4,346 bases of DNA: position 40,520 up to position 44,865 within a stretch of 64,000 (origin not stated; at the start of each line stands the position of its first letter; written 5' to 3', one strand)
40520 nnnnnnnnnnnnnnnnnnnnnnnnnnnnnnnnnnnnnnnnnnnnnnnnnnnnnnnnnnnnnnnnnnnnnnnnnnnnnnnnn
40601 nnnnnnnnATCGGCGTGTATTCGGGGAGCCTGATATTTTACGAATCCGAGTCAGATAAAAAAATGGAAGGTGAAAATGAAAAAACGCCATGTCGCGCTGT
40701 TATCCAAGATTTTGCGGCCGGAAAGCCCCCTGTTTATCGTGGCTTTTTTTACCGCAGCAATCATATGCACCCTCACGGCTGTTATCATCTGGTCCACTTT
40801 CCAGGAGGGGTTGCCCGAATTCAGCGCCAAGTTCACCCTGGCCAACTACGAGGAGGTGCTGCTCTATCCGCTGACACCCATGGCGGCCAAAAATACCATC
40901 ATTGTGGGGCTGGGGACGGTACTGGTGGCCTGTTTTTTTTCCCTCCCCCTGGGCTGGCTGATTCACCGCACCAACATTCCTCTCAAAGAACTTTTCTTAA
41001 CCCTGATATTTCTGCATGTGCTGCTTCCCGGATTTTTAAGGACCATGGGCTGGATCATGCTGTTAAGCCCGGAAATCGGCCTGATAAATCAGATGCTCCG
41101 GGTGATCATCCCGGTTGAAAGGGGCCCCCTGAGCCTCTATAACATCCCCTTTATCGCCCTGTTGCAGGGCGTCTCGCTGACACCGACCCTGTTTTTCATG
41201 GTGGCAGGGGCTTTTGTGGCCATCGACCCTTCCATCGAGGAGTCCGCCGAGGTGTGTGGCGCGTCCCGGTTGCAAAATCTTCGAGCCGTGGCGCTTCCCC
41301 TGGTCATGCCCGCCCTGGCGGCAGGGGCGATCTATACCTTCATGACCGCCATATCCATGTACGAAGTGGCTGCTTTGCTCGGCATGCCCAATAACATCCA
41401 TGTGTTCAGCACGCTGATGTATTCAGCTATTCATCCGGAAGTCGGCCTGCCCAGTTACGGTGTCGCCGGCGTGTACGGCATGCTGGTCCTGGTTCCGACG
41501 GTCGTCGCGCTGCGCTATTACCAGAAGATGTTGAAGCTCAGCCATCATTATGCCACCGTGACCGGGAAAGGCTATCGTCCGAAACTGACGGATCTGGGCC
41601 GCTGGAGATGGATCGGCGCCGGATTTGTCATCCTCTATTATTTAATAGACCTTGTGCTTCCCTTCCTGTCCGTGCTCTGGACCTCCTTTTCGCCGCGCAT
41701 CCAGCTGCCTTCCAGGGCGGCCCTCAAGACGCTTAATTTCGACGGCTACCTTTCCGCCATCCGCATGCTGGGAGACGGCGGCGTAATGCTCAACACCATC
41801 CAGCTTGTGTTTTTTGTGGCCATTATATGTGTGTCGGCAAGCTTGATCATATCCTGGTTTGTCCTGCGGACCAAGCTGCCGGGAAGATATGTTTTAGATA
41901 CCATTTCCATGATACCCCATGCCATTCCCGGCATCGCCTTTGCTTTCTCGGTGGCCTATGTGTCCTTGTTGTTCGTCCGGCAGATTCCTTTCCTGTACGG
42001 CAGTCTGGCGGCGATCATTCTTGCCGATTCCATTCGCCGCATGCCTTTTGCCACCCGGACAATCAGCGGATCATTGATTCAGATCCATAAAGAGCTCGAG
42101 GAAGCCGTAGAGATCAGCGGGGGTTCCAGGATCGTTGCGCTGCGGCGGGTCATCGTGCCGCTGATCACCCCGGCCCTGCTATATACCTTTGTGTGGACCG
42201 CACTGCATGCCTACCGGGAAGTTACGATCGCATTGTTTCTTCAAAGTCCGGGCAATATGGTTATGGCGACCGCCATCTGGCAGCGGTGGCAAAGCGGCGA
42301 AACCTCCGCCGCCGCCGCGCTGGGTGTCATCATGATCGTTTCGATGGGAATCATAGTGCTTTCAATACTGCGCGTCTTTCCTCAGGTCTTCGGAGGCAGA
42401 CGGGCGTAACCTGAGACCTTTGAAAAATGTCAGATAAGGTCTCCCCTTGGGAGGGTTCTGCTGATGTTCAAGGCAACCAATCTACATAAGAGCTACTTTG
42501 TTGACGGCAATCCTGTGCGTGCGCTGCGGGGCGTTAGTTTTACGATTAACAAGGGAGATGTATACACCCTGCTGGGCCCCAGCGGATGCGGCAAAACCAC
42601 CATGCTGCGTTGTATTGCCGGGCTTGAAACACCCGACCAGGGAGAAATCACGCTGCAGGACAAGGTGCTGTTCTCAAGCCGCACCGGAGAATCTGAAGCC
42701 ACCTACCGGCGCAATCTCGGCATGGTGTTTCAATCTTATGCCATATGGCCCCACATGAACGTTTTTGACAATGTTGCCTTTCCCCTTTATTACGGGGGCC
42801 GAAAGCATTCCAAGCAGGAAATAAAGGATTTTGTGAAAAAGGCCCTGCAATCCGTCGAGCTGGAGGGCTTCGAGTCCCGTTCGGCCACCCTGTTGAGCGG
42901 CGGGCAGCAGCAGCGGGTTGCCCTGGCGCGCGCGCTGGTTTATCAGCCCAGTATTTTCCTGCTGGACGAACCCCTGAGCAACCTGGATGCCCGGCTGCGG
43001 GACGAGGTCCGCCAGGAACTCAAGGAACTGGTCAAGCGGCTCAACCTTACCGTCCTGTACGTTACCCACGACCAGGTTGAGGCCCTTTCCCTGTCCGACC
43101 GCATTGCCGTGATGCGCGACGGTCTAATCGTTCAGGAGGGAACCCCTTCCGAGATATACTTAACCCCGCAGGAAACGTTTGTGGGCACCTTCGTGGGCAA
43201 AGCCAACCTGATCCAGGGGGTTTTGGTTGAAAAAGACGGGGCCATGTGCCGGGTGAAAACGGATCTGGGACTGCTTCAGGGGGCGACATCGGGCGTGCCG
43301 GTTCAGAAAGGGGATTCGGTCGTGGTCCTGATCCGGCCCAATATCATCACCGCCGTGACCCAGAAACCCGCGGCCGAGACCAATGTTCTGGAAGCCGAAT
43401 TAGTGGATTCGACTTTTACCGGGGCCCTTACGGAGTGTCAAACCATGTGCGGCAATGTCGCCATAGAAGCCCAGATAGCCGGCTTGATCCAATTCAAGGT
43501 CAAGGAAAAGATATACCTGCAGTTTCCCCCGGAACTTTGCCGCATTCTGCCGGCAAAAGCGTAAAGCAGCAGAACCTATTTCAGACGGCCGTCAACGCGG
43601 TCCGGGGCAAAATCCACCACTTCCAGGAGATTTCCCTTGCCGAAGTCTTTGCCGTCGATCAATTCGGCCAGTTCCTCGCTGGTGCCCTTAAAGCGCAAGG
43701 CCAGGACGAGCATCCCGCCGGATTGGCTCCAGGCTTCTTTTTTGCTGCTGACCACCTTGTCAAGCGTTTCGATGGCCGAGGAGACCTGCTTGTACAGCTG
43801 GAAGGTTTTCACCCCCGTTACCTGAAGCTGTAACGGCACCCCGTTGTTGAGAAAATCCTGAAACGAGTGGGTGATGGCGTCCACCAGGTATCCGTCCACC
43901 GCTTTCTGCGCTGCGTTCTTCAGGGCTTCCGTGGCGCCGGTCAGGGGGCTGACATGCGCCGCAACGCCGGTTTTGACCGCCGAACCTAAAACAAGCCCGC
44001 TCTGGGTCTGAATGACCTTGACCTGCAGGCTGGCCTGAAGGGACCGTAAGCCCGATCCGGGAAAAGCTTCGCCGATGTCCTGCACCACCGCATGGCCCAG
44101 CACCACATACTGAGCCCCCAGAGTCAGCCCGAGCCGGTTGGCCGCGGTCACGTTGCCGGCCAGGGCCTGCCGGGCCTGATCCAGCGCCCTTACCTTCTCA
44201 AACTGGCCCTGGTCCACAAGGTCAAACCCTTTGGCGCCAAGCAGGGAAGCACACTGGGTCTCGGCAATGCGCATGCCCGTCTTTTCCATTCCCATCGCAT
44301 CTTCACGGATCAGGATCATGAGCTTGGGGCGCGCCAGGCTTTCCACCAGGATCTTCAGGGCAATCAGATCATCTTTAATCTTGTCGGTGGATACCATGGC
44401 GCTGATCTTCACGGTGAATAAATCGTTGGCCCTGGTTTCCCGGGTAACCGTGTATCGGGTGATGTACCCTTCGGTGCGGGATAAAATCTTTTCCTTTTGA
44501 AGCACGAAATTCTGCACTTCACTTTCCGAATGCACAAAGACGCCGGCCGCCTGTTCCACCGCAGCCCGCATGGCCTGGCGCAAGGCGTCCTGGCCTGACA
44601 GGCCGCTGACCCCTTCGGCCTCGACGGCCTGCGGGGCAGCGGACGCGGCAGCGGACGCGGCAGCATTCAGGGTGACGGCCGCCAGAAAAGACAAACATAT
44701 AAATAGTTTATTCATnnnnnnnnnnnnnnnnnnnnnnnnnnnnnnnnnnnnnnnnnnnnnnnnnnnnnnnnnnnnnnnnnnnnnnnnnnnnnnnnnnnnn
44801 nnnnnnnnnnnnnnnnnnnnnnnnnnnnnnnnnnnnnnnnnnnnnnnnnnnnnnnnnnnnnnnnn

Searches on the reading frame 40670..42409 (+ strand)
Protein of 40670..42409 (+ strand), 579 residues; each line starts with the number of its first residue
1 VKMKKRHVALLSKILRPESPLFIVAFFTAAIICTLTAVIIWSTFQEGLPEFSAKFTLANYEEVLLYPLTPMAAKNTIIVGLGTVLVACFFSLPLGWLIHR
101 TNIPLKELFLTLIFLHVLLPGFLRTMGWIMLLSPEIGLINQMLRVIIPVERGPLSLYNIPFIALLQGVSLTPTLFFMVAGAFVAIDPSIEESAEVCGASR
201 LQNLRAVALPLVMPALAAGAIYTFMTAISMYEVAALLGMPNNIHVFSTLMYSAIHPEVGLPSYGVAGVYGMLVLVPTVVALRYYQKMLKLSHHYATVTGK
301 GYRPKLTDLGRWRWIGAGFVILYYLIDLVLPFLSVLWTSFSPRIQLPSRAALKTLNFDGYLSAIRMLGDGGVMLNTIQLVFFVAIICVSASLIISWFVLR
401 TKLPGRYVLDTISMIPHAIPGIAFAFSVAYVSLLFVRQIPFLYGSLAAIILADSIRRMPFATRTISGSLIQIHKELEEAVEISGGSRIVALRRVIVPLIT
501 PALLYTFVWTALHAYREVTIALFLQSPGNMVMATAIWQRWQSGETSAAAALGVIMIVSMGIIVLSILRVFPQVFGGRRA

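Call 4: search_protein_families(library=pfam, proteins=[window:40670-42409:+], max_evalue=0.01)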
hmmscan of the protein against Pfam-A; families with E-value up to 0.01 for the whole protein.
window:40670-42409:+ (579 aa): 1 family
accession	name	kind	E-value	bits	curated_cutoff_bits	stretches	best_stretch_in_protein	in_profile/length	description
PF00528.27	BPD_transp_1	-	2.3e-17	63.8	26.4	2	92-241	2-135/184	Binding-protein-dependent transport system inner membrane component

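Call 5: search_protein_families(library=ncbifam, proteins=[window:40670-42409:+], max_evalue=0.01)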
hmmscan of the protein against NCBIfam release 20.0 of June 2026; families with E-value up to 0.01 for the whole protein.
window:40670-42409:+ (579 aa): 22 families
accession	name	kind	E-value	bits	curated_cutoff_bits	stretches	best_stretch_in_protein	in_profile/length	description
TIGR03262.1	PhnU2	equivalog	6e-33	114.3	593.25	1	25-564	12-527/546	putative 2-aminoethylphosphonate ABC transporter permease subunit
TIGR02141.1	modB_ABC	equivalog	2.3e-21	76.4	182.6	2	378-565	5-202/208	molybdate ABC transporter permease subunit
NF008208.0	PRK10971.1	equivalog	1.2e-19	70.9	415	2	382-570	69-266/277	sulfate/thiosulfate ABC transporter permease CysT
TIGR02139.1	permease_CysT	equivalog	5.5e-18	65.5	246.1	2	376-565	55-254/265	sulfate ABC transporter permease subunit CysT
NF011624.0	PRK15050.1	equivalog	5.6e-18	65.1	247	2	42-268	45-269/297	2-aminoethylphosphonate ABC transporter permease subunit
TIGR03226.1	PhnU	equivalog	1.8e-17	63.8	283.45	2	87-275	107-293/311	2-aminoethylphosphonate ABC transporter permease subunit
TIGR00969.1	3a0106s02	subfamily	2.4e-17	63.3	240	2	314-569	20-268/272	sulfate ABC transporter permease subunit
TIGR01581.1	Mo_ABC_porter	hypoth_equivalog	8.6e-17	61.4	210.3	2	75-231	25-175/225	ABC transporter permease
TIGR03255.1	PhnV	equivalog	9.9e-14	51.6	358.7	2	380-567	79-262/270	2-aminoethylphosphonate ABC transport system, membrane component PhnV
NF007047.0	PRK09500.1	equivalog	2e-13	50.6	326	2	314-565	5-248/257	spermidine/putrescine ABC transporter permease PotC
NF007044.0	PRK09497.1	equivalog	3.6e-13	49.6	348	1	51-285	43-273/285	spermidine/putrescine ABC transporter permease PotB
NF008231.0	PRK10998.1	equivalog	8.3e-13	48.5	261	2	162-259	164-258/296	maltose ABC transporter permease MalG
NF040839.1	tungstate_WtpB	equivalog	8.4e-13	48.5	340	2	72-261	45-224/251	tungstate ABC transporter permease WtpB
NF006939.0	PRK09421.1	equivalog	2.2e-12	46.9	262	2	77-264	16-196/230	molybdate ABC transporter permease subunit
NF007963.0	PRK10683.1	equivalog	3.9e-10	39.6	489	1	51-287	77-312/317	putrescine ABC transporter permease PotH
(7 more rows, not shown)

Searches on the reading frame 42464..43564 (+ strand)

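Call 4: search_protein_families(library=pfam, proteins=[window:42464-43564:+], max_evalue=0.01)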
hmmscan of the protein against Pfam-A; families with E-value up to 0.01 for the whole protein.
window:42464-43564:+ (366 aa): 6 families
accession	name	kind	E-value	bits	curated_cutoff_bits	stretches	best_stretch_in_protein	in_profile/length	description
PF00005.33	ABC_tran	-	3.2e-37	128.6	25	1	21-171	1-136/137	ABC transporter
PF13304.12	AAA_21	-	4.8e-08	33.9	27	1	63-205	134-301/304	AAA domain, putative AbiEii toxin, Type IV TA system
PF02463.25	SMC_N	-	1e-05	25.5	40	1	35-212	28-209/220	RecF/RecN/SMC N terminal domain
PF00004.35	AAA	-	0.0038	18.1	21.2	0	36-54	3-21/131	ATPase family associated with various cellular activities (AAA)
PF13401.12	AAA_22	-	0.0063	17.3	27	0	33-195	7-116/130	AAA domain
PF09545.15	RE_AccI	-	0.0072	15.8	22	0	114-218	119-218/366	AccI restriction endonuclease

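Call 5: search_protein_families(library=ncbifam, proteins=[window:42464-43564:+], max_evalue=0.01)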
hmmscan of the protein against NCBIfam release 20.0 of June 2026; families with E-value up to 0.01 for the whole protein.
window:42464-43564:+ (366 aa): 191 families (the best 25 are shown)
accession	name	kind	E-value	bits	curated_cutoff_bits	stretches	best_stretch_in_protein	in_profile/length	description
TIGR03265.1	PhnT2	equivalog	2.2e-93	313.3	457.7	1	17-336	16-319/353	putative 2-aminoethylphosphonate ABC transporter ATP-binding protein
TIGR01187.1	potA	subfamily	4.3e-92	308.7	355.6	1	36-326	1-283/325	polyamine ABC transporter ATP-binding protein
NF006987.0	PRK09452.1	equivalog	1.4e-91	307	482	1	19-325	31-329/378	spermidine/putrescine ABC transporter ATP-binding protein PotA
NF043075.1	MMSYN1_0197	equivalog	1.3e-89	300.5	550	1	5-358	6-335/341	spermidine/putrescine ABC transporter ATP-binding protein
NF008653.0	PRK11650.1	subfamily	2.3e-85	286.7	432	1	5-340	7-325/357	sn-glycerol-3-phosphate ABC transporter ATP-binding protein UgpC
NF040933.2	ABC_arch_GlcV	equivalog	1.3e-83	280.8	450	1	4-319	5-313/357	glucose ABC transporter ATP-binding protein GlcV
NF008513.0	PRK11432.1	equivalog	9.4e-81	271.4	496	1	23-356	24-341/351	ferric ABC transporter ATP-binding protein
TIGR03258.1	PhnT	equivalog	9.7e-78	261.7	499.15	1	21-329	24-323/359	2-aminoethylphosphonate ABC transport system ATP-binding subunit PhnT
NF040840.2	tungstate_WtpC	equivalog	1.7e-74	251.2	440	1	21-330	16-312/347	tungstate ABC transporter ATP-binding protein WtpC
NF008621.0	PRK11607.1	equivalog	2.7e-71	240.4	613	1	4-323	22-330/377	putrescine ABC transporter ATP-binding subunit PotG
TIGR00968.1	3a0106s01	subfamily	1.5e-70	237.4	342.75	1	18-248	13-235/237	sulfate ABC transporter ATP-binding protein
NF008233.0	PRK11000.1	equivalog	3.2e-70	236.8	568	1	20-298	18-291/369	maltose/maltodextrin ABC transporter ATP-binding protein MalK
NF008105.0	PRK10851.1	equivalog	6.8e-65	219.1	502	1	19-267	16-260/362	sulfate/thiosulfate ABC transporter ATP-binding protein CysA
TIGR01186.1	proV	subfamily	6.3e-64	216.3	326.6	1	20-257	8-243/363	betaine/proline/choline family ABC transporter ATP-binding protein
TIGR03415.1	ABC_choXWV_ATP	equivalog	5.1e-58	196.9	483.75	1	20-258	39-278/382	choline ABC transporter ATP-binding protein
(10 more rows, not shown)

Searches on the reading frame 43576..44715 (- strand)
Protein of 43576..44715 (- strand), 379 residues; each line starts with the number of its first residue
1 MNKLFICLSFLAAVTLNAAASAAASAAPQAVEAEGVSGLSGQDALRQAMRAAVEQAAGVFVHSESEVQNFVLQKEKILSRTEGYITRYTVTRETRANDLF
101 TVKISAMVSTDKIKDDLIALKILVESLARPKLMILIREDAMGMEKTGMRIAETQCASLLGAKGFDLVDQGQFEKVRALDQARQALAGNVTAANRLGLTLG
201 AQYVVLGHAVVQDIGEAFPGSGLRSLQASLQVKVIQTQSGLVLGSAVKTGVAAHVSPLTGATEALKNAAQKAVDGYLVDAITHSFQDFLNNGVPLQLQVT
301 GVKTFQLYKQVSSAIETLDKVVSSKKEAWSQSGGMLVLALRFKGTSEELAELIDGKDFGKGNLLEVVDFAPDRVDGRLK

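Call 8: search_protein_families(library=pfam, proteins=[window:43576-44715:-], max_evalue=0.001)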
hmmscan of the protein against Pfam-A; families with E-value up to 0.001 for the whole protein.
window:43576-44715:- (379 aa): 1 family
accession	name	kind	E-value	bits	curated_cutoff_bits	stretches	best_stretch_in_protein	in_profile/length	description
PF16548.10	FlgT_N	-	0.00026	21.9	28.8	1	42-107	20-84/87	Flagellar assembly protein T, N-terminal domain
